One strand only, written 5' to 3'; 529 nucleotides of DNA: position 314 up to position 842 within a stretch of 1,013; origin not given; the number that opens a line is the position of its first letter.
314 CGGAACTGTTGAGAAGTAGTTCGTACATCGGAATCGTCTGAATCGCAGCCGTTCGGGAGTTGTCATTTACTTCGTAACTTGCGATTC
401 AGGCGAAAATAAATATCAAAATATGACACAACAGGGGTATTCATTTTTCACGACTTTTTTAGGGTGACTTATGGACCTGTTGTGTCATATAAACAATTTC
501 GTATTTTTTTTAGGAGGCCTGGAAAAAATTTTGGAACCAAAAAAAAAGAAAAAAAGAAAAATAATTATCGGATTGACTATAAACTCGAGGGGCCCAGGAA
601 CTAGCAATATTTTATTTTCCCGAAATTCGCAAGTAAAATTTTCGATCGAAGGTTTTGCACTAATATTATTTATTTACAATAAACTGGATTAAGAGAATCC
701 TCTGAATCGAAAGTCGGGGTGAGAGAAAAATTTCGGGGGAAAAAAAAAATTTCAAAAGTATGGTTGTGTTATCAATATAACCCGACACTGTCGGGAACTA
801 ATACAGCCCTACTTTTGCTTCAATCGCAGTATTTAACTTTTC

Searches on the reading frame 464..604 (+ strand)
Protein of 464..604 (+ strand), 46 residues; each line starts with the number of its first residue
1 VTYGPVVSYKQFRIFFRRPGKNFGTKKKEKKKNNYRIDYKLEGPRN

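Call 91: search_protein_families(library=pfam, proteins=[window:464-604:+], max_evalue=1)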
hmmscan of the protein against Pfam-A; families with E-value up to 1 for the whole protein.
window:464-604:+ (46 aa): 0 families

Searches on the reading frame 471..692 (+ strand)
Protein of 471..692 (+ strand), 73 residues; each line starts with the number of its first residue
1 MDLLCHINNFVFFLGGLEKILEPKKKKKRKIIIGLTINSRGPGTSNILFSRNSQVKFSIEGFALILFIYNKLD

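Call 36: find_encoding_contigs(protein=window:471-692:+, flank=10000, max_places=10)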
Protein window:471-692:+ (73 aa): no gene with exactly this product is on record in the collection.

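Call 91: search_protein_families(library=pfam, proteins=[window:471-692:+], max_evalue=1)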
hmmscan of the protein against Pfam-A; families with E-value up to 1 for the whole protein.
window:471-692:+ (73 aa): 0 families
